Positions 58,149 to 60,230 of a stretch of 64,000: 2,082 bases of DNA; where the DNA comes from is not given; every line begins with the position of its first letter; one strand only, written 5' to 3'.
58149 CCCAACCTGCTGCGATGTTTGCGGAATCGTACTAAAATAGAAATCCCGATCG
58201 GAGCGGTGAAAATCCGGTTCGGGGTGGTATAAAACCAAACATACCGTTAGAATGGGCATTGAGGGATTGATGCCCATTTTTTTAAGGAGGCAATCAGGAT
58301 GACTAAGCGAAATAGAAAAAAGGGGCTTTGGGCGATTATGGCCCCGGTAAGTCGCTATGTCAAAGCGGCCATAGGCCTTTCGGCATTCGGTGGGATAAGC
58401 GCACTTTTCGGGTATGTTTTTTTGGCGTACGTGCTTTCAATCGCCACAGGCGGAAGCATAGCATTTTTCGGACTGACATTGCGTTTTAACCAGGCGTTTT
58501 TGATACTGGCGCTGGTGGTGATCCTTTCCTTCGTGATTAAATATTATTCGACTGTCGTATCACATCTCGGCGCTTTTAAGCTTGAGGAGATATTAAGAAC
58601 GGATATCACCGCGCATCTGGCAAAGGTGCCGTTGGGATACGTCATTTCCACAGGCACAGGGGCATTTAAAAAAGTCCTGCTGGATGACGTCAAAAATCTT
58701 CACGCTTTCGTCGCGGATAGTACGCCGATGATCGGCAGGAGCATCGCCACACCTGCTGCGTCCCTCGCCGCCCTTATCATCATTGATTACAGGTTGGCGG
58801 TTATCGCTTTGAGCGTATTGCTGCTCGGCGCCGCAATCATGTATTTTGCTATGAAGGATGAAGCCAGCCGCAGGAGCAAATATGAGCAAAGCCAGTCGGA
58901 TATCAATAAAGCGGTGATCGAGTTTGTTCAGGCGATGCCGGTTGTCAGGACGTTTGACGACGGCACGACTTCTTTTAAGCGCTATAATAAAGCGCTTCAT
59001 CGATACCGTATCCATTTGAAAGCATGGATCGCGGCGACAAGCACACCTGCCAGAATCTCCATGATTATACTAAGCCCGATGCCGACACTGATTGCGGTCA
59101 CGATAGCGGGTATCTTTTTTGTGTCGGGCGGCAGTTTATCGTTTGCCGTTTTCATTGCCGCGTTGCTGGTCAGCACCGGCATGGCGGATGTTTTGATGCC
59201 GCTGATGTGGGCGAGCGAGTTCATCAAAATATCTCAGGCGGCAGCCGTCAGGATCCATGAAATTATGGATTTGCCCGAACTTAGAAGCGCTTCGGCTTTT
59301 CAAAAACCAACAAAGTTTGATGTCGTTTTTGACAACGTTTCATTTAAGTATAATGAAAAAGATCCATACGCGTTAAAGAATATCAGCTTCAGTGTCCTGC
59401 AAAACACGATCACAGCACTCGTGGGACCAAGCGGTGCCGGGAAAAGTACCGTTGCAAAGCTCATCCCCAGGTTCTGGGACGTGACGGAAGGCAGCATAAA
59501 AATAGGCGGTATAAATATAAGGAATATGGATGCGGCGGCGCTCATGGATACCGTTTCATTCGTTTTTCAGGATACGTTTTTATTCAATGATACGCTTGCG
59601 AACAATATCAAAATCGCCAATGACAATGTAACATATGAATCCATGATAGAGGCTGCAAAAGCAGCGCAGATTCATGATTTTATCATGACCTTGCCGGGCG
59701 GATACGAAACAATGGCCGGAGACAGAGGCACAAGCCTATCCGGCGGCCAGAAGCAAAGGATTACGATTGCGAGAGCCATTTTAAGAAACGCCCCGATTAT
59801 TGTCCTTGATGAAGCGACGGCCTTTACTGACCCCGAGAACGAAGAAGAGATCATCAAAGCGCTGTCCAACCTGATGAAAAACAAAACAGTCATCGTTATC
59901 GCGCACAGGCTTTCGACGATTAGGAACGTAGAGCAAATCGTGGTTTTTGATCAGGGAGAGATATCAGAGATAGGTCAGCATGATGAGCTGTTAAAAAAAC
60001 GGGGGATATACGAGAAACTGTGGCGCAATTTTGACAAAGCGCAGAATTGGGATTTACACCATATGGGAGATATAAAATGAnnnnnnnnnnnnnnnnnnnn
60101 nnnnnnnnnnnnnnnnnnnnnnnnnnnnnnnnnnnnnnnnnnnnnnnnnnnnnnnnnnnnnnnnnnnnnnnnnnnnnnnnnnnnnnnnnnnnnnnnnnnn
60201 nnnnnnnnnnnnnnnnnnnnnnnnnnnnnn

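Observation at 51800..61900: Higher-G+C island without mobility genes: AraC regulator, peptide/nickel-type importer and two exporter-fold ABC proteins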

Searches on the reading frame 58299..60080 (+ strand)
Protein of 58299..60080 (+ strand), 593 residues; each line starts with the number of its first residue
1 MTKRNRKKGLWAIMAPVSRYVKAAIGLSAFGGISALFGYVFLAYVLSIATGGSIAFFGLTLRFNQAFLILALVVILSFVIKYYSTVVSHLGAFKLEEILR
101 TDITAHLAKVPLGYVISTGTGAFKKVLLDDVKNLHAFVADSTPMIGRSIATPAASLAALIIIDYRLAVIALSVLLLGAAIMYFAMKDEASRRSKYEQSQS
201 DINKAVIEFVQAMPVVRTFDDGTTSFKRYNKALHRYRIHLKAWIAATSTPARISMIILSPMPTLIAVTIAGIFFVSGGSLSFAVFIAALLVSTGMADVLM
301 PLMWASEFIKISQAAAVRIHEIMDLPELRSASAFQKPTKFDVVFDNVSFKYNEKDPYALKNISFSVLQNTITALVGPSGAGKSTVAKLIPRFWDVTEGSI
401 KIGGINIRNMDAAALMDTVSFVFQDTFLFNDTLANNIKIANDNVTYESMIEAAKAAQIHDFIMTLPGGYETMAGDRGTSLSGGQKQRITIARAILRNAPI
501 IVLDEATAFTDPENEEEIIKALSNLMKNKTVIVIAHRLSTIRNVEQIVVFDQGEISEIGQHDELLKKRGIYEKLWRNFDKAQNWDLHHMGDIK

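Call 3: search_protein_families(library=pfam, proteins=[window:58299-60080:+])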
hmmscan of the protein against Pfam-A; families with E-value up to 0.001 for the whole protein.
window:58299-60080:+ (593 aa): 6 families
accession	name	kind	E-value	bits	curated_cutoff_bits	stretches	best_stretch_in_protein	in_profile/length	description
PF00005.33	ABC_tran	-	1.3e-29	103.9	25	1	359-508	1-137/137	ABC transporter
PF00664.28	ABC_membrane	-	1.6e-19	71.1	28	1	25-292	5-267/274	ABC transporter transmembrane region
PF02463.25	SMC_N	-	1.6e-10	41.2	40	1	435-548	109-209/220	RecF/RecN/SMC N terminal domain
PF13401.12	AAA_22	-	7.8e-05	23.4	27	1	369-530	5-117/130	AAA domain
PF09818.15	ABC_ATPase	-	0.00035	20.1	23.2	0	454-541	133-218/283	P-loop domain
PF03193.22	RsgA_GTPase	-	0.00083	19.7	30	0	351-389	89-126/174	RsgA GTPase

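Call 4: search_protein_families(library=ncbifam, proteins=[window:58299-60080:+])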
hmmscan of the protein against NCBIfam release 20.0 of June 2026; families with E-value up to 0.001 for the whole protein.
window:58299-60080:+ (593 aa): 188 families (the best 25 are shown)
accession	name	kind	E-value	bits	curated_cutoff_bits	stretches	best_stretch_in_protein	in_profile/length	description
TIGR02203.1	MsbA_lipidA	equivalog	1.6e-96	324.1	602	1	68-575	59-566/572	lipid A export permease/ATP-binding protein MsbA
NF045513.1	HepA_fam_ABC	equivalog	1.4e-94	317.7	725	1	68-577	99-605/610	heterocyst formation ABC transporter subunit HepA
TIGR02204.1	MsbA_rel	hypoth_equivalog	6.4e-93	312.4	780.4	1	65-575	59-572/576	ABC transporter, permease/ATP-binding protein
NF010178.0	PRK13657.1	equivalog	6.8e-90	302.2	733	1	99-577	91-569/588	glucan ABC transporter ATP-binding protein/ permease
NF008381.0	PRK11176.1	equivalog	8.9e-88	295.1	867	1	67-576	69-577/582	lipid A ABC transporter ATP-binding protein/permease MsbA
NF052233.1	CphA_assoc_ABC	equivalog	3.7e-84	283.5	880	1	70-582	236-747/766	cyanophycin metabolism-associated ABC transporter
TIGR01846.1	type_I_sec_HlyB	subfamily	5.6e-82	276.1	725.55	1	69-577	185-691/694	type I secretion system permease/ATPase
TIGR00958.1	3a01208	subfamily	1.1e-78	265.3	874.6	1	62-574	199-710/711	antigen peptide transporter 2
TIGR02857.1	CydD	equivalog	2.3e-78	264.4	435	1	23-549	7-528/529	thiol reductant ABC exporter subunit CydD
NF008364.0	PRK11160.1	equivalog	6.2e-76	256.2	630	1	75-576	71-573/575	heme ABC transporter ATP-binding protein/permease CydC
TIGR03375.1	type_I_sec_LssB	subfamily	6.4e-76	256.1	693.1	1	71-567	196-691/696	type I secretion system permease/ATPase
TIGR03796.1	NHLM_micro_ABC1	equivalog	3.6e-74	250.3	853.3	1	9-574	140-708/710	NHLP family bacteriocin export ABC transporter peptidase/permease/ATPase subunit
TIGR01192.1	chvA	subfamily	1e-69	235.7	585.4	1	110-577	102-569/585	glucan export ABC transporter ATP-binding protein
TIGR02868.1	CydC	equivalog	3.6e-68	230.5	329.05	1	77-538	66-530/530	thiol reductant ABC exporter subunit CydC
NF008055.0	PRK10789.1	equivalog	4.2e-67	226.9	845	1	69-577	62-570/590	SmdA family multidrug ABC transporter permease/ATP-binding protein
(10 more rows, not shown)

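Call 24: search_solved_structures(query=window:58299-60080:+, max_evalue=1e-40)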
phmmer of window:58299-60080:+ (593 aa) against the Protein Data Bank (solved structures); distinct sequences matched with E-value up to 1e-40: 237 (the best 60 are shown).
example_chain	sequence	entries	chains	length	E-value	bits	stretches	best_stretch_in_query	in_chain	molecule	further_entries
6p6i_A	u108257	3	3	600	2.8e-151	508.1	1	9-584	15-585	inner membrane ABC-transporter | ABC transporter ATP-binding protein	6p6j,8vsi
9nfi_A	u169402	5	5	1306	9.9e-128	430.4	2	98-574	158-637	Permeability Glycoprotein (P-gp)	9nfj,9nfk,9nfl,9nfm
4f4c_A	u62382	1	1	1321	1.2e-124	420.2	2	98-574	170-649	Multidrug resistance protein pgp-1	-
9ody_A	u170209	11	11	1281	1.7e-124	419.7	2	79-574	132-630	ATP-binding cassette, sub-family B (MDR/TAP), member 4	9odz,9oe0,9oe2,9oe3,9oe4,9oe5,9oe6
9oe1_A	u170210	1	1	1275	5.2e-124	418.1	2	79-574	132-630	ATP-binding cassette, sub-family B (MDR/TAP), member 4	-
8sa0_A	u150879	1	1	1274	1.1e-121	410.5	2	111-575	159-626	ATP-dependent translocase ABCB1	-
6qex_A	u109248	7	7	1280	1.1e-121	410.4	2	111-575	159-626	Multidrug resistance protein 1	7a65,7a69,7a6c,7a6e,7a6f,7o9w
8gmg_A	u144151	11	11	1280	1.1e-121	410.4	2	111-575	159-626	ATP-dependent translocase ABCB1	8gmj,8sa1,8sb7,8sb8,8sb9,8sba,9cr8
8y6h_A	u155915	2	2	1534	2.1e-121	409.5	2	111-575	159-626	ATP-dependent translocase ABCB1,mNeonGreen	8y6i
6c0v_A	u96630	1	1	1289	6.3e-121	407.9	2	111-575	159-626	Multidrug resistance protein 1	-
7niu_A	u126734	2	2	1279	1.7e-120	406.5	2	109-575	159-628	Isoform 2 of Phosphatidylcholine translocator ABCB4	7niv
6s7p_A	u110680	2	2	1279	1.1e-119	403.8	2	109-575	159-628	Phosphatidylcholine translocator ABCB4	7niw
6ujp_A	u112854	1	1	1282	5.5e-119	401.5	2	113-575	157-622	ATP-dependent translocase ABCB1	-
6ujw_A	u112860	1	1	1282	8.6e-119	400.9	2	113-575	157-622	ATP-dependent translocase ABCB1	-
4m2s_A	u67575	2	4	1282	9.2e-119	400.8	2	113-575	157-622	Multidrug resistance protein 1A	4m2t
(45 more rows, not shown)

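Call 57: search_dna_similar(query=window:58299-60080:+, collection=plasmids, mode=protein, max_rows=12, max_evalue=1e-60)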
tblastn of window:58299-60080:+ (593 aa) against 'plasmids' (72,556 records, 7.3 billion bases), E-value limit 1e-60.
Records with a match: 572; places in all: 905; records where one place covers at least 80% of the query: 563.
Best place of each record, by identity: <60% 572.
By first word of the organism name: Salmonella 168; Rhizobium 125; Klebsiella 30; Agrobacterium 18; Ralstonia 17; Zymomonas 14; Streptomyces 12; Bacillus 12; Escherichia 10; Clostridium 10; and 75 more.
By predicted mobility (MOB-suite, as given by PLSDB): non-mobilizable 268; conjugative 229; mobilizable 75.
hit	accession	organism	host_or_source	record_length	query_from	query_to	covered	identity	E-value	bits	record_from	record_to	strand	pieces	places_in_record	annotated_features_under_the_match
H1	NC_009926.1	Acaryochloris marina MBIC11017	-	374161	9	586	97%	47.5%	2e-162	521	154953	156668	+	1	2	ABC transporter ATP-binding protein (x2)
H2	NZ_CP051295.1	Ralstonia solanacearum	Plantain,cell culture,stem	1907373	7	593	99%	45.3%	3e-149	483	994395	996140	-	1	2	none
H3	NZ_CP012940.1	Ralstonia solanacearum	plantain,cell culture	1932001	7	593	99%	45.3%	3e-149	483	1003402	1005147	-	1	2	none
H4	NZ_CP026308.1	Ralstonia solanacearum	Musa sp.,pure culture,plants with Moko ...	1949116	7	593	99%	45.3%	3e-149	483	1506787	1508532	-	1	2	none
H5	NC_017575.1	Ralstonia solanacearum Po82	-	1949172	7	593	99%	45.3%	3e-149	483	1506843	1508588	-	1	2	none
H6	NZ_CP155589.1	Ralstonia solanacearum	Musa sp.,cell culture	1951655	7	593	99%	45.3%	3e-149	483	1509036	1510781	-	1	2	none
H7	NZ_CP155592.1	Ralstonia solanacearum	Musa sp.,cell culture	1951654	7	593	99%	45.3%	3e-149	483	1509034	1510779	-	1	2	none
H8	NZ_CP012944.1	Ralstonia solanacearum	Cucumis sativus,cell culture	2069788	7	593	99%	45.3%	3e-149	483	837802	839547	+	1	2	none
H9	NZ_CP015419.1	Rhodovulum sulfidophilum DSM 1374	cell culture,marine mud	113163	4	586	98%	45.6%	2e-148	480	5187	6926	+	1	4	ABC transporter ATP-binding protein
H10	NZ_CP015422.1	Rhodovulum sulfidophilum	cell culture,laboratory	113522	4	586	98%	45.6%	2e-148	480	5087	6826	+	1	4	ABC transporter ATP-binding protein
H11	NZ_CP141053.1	Paracoccus denitrificans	-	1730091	11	589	98%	45.9%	1e-156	504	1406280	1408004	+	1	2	none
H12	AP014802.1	Rhodovulum sulfidophilum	-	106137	4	586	98%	45.2%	1e-147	478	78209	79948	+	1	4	ABC transporter ATP-binding/permease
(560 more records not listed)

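Call 58: get_annotated_region(hit=H1, flank=12000)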
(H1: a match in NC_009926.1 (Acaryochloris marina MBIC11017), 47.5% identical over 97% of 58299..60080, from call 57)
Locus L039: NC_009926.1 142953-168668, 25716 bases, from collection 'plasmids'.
description: Acaryochloris marina MBIC11017 plasmid pREB1, complete sequence
organism: Acaryochloris marina MBIC11017 (NCBI taxid 329726)
taxonomy: Bacteria; Cyanobacteriota; Cyanophyceae; Acaryochloridales; Acaryochloridaceae; Acaryochloris; Acaryochloris marina; Acaryochloris marina MBIC11017
host: -; source: -; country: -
typing (MOB-suite, as given by PLSDB): conjugative; replicon rep_cluster_1522; relaxase MOBF; mating-pair formation MPF_T
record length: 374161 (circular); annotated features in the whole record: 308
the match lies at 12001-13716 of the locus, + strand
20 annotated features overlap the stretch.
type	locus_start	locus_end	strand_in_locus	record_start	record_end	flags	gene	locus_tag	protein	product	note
CDS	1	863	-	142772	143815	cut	-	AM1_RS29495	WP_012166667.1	iron ABC transporter permease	GO:0006826 - iron ion transport [Evidence IEA]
CDS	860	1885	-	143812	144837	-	-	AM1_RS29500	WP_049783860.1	iron ABC transporter permease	GO:0006826 - iron ion transport [Evidence IEA]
CDS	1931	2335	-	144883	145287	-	-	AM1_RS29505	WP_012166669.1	biopolymer transporter ExbD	-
CDS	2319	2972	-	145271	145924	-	-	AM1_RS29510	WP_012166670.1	MotA/TolQ/ExbB proton channel family protein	GO:0015031 - protein transport [Evidence IEA]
CDS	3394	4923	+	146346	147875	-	-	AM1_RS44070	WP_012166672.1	hypothetical protein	-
CDS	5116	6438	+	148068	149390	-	-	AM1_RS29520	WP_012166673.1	MFS transporter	GO:0055085 - transmembrane transport [Evidence IEA]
CDS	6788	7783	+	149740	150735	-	-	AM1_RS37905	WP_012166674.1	AraC family transcriptional regulator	-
CDS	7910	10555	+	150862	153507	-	-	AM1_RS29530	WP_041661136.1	TonB-dependent receptor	GO:0015891 - siderophore transport [Evidence IEA]; GO:0055085 - transmembrane transport [Evidence IEA]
CDS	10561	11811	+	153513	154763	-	-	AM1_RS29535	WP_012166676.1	MFS transporter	-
CDS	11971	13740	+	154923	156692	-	-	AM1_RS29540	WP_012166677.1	ABC transporter ATP-binding protein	-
CDS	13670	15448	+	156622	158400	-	-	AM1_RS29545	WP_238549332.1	ABC transporter ATP-binding protein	-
CDS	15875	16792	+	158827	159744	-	-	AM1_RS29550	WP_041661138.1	phosphotransferase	-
CDS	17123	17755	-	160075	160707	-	-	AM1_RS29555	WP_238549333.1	GNAT family N-acetyltransferase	-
CDS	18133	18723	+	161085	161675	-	-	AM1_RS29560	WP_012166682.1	hypothetical protein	-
CDS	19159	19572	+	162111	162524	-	-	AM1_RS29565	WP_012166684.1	GNAT family N-acetyltransferase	-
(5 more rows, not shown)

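Call 59: get_annotated_region(hit=H9, flank=12000)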
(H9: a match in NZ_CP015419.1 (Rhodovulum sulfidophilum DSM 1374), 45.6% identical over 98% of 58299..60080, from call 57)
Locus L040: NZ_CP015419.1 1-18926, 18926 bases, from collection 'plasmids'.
description: Rhodovulum sulfidophilum DSM 1374 plasmid unnamed1, complete sequence
organism: Rhodovulum sulfidophilum DSM 1374 (NCBI taxid 1188256)
taxonomy: Bacteria; Pseudomonadota; Alphaproteobacteria; Rhodobacterales; Paracoccaceae; Rhodovulum; Rhodovulum sulfidophilum; Rhodovulum sulfidophilum DSM 1374
host: -; source: cell culture,marine mud; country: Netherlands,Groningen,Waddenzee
typing (MOB-suite, as given by PLSDB): non-mobilizable; replicon rep_cluster_565
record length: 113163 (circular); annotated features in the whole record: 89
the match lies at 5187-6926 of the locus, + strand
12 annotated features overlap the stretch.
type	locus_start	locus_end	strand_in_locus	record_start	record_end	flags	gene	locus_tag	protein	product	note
CDS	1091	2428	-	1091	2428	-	repC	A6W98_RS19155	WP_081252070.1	plasmid replication protein RepC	-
CDS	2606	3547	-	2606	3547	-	repB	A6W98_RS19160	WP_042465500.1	plasmid partitioning protein RepB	-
CDS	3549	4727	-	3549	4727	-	repA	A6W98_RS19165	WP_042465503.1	plasmid partitioning protein RepA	-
CDS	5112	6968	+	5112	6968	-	-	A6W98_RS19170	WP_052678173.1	ABC transporter ATP-binding protein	-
CDS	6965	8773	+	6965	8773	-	-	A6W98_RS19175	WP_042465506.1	ABC transporter ATP-binding protein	-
CDS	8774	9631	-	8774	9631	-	-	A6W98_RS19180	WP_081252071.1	ABC transporter ATP-binding protein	-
CDS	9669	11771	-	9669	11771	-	-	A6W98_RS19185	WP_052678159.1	condensation domain-containing protein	-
CDS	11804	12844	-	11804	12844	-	-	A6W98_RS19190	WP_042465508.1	iron chelate uptake ABC transporter family permease subunit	-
CDS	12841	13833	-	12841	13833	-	-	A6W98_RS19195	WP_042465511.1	iron ABC transporter permease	GO:0006826 - iron ion transport [Evidence IEA]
CDS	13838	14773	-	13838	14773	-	fepB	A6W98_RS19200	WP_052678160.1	Fe2+-enterobactin ABC transporter substrate-binding protein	-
CDS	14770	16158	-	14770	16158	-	-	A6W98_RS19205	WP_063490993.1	condensation domain-containing protein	-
CDS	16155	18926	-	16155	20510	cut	-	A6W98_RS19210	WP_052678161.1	AMP-binding protein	-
